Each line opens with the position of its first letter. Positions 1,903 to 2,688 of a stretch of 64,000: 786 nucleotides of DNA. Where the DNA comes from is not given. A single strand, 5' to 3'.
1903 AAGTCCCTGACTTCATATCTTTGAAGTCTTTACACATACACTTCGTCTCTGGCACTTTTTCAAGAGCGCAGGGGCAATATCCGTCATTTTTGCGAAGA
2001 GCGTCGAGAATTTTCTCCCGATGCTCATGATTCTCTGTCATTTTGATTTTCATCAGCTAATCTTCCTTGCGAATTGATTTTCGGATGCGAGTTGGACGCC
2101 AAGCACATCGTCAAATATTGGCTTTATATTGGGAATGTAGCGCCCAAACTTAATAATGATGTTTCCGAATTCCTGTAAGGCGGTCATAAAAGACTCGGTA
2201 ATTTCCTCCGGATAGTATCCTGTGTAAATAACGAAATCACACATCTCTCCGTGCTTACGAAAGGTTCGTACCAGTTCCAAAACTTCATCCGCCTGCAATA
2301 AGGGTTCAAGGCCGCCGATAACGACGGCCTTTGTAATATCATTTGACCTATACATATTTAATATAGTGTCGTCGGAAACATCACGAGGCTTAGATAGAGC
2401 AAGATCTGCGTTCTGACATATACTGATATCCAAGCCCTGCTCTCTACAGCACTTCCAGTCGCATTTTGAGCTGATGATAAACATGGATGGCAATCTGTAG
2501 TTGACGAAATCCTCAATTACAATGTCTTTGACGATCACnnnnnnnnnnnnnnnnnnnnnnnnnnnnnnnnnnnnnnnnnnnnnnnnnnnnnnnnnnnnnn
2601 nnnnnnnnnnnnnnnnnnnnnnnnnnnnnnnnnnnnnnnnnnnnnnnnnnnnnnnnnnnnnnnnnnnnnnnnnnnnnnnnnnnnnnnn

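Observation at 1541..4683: Class III RNR operon carrying its own thioredoxin-type reductant chain (duplicated FTR-like proteins plus NrdH)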

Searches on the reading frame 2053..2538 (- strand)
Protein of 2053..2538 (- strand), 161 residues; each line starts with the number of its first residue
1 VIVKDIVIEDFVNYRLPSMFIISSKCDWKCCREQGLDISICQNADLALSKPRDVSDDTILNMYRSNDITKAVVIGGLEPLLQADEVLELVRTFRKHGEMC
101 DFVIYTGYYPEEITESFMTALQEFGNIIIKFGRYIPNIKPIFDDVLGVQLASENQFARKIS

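Call 3: search_protein_families(library=pfam, proteins=[window:2053-2538:-], max_evalue=1)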
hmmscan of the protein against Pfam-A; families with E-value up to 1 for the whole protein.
window:2053-2538:- (161 aa): 4 families
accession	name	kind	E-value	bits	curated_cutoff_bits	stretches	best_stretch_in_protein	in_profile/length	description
PF13353.11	Fer4_12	-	1.1e-06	29.4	22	1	56-128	41-112/137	4Fe-4S single cluster domain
PF04055.27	Radical_SAM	-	0.017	15.8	29.5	1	41-110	14-88/166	Radical SAM superfamily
PF08903.17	DUF1846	-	0.086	12.1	27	1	59-125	66-131/333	Domain of unknown function DUF1846, N-terminal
PF03465.20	eRF1_3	-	0.21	12.6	25.8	1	53-125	14-75/106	eRF1 domain 3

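Call 4: search_protein_families(library=ncbifam, proteins=[window:2053-2538:-], max_evalue=1)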
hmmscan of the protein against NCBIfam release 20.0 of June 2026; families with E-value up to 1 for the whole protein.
window:2053-2538:- (161 aa): 8 families
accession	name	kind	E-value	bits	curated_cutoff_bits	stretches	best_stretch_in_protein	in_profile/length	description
TIGR02491.1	NrdG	equivalog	1.1e-05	25.4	126.1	1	55-128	50-126/154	anaerobic ribonucleoside-triphosphate reductase activating protein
TIGR02826.1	RNR_activ_nrdG3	equivalog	0.00013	21.8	151.7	1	22-138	21-123/148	anaerobic ribonucleoside-triphosphate reductase activating protein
TIGR02495.1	NrdG2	equivalog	0.00022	20.6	131.15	1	17-97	17-90/193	anaerobic ribonucleoside-triphosphate reductase activating protein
NF008335.0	PRK11121.1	equivalog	0.0049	16.6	199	1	56-135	52-132/154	anaerobic ribonucleoside-triphosphate reductase-activating protein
TIGR02066.1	dsrB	equivalog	0.047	12.7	341.5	1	3-79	127-200/341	dissimilatory-type sulfite reductase subunit beta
NF006320.0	PRK08533.1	equivalog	0.058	13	215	1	72-131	121-183/230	flagellar accessory protein FlaH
NF011656.1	PRK15075.1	subfamily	0.078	11.8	445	1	98-134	19-54/419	tricarballylate/proton symporter TcuC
TIGR04508.1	queE_Cx14CxxC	equivalog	0.088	12.6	240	1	56-97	69-108/208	7-carboxy-7-deazaguanine synthase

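Call 61: search_solved_structures(query=window:2056-2538:-, max_evalue=10, show_alignments=2)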
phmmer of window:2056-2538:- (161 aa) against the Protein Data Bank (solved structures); distinct sequences matched with E-value up to 10: 10.
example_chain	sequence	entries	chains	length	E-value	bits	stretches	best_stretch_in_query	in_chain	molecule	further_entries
4pjq_A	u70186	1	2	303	0.00019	24.7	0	66-107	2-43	Pentatricopeptide repeat protein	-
5orq_A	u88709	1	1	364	0.00066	22.9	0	66-107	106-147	cPPR-Telo1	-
5orm_A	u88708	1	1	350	0.00089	22.5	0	66-107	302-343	cPPR-Telo1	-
4pjr_A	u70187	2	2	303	0.0012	22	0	66-107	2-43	Pentatricopeptide repeat protein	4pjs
6een_A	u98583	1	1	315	0.0022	21.2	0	67-107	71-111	Designer Pentatricopeptide Protein dPPR10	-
4wn4_A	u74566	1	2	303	0.0045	20.2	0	66-107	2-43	Pentatricopeptide repeat protein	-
6een_C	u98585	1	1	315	0.018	18.3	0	64-107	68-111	Designer Pentatricopeptide Protein dPPR10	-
6een_B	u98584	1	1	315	0.58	13.4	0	68-106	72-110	Designer Pentatricopeptide Protein dPPR10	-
2ntz_A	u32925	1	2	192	0.92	12.7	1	121-160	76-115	ParB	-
2v5q_C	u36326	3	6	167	0.99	12.6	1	52-134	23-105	DESIGN ANKYRIN REPEAT PROTEIN | DESIGNED ANKYRIN REPEAT PROTEIN (DARPIN), variant 3H10 | DESIGNED ANKYRIN REPEAT PROTEIN 3H10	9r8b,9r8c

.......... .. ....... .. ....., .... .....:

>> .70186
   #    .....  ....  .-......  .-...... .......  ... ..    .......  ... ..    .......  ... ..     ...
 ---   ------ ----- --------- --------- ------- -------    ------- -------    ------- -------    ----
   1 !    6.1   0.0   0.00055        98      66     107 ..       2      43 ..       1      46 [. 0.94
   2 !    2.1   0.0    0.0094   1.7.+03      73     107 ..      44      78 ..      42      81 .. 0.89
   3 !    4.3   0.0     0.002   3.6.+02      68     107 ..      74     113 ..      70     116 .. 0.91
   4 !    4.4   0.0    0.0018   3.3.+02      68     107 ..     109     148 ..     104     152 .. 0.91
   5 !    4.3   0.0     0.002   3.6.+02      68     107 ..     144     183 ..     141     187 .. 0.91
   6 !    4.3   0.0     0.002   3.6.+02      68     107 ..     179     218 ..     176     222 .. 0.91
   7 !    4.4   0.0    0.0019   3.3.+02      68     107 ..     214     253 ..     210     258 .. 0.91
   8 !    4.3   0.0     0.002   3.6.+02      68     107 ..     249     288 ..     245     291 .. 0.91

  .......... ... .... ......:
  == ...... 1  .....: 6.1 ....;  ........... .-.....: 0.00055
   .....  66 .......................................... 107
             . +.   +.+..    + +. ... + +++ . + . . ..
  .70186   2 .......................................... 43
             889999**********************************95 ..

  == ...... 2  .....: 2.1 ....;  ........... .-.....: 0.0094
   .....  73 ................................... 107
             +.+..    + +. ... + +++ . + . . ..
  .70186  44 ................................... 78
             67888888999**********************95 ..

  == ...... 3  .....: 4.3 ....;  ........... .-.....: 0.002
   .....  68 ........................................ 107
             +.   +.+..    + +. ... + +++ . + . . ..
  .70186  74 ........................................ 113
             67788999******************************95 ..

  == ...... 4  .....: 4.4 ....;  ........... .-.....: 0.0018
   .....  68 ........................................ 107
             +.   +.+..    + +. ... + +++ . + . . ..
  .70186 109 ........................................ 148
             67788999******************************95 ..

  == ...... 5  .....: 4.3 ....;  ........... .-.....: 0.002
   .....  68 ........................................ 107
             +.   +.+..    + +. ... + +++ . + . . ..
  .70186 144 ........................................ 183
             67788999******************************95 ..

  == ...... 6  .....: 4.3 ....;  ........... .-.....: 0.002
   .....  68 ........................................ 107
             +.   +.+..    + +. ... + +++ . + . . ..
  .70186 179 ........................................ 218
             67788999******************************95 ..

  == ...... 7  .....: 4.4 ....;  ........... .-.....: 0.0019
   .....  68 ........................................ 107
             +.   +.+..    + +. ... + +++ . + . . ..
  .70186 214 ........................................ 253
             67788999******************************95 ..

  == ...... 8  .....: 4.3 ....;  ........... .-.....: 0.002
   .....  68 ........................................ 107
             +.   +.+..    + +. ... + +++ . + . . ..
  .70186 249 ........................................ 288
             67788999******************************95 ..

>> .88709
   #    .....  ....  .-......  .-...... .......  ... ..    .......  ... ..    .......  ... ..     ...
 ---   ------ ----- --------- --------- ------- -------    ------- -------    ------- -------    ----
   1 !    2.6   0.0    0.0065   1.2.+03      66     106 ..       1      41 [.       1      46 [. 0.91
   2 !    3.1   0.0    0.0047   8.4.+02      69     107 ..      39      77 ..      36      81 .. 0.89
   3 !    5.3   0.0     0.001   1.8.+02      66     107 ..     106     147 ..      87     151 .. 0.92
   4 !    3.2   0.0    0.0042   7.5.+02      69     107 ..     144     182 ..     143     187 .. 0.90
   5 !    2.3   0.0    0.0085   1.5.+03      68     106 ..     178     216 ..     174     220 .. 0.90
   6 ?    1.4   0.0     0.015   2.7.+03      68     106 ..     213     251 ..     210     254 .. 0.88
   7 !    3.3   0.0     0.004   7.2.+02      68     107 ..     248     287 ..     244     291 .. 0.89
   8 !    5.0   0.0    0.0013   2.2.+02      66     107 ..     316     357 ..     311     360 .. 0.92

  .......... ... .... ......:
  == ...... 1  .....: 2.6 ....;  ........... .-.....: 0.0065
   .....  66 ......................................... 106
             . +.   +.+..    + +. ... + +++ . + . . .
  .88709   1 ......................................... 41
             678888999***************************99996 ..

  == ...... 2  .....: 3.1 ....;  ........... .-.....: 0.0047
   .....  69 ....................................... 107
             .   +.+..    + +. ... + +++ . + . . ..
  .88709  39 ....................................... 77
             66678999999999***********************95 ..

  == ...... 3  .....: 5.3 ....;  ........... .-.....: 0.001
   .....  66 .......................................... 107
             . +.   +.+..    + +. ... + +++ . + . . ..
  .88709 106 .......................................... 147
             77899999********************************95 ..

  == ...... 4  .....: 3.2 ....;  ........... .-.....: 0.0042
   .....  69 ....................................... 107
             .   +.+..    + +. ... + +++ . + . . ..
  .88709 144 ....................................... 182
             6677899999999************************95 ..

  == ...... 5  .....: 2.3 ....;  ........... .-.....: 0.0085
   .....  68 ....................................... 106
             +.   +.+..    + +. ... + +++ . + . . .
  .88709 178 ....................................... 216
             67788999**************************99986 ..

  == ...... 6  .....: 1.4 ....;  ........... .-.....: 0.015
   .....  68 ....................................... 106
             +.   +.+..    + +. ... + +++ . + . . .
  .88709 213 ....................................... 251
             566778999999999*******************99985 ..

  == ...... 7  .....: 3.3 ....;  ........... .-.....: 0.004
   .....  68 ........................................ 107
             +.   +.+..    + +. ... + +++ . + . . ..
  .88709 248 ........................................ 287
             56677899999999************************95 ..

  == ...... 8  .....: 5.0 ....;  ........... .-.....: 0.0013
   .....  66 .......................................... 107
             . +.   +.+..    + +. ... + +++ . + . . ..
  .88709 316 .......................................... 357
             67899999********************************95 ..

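Call 88: search_protein_families(library=phrogs, proteins=[window:2053-2538:-], max_evalue=0.001)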
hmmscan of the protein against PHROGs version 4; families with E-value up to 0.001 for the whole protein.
window:2053-2538:- (161 aa): 1 family
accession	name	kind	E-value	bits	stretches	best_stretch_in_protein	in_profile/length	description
phrog_626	-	DNA, RNA and nucleotide metabolism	3.3e-05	24.5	1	6-137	6-134/164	anaerobic ribonucleotide reductase small subunit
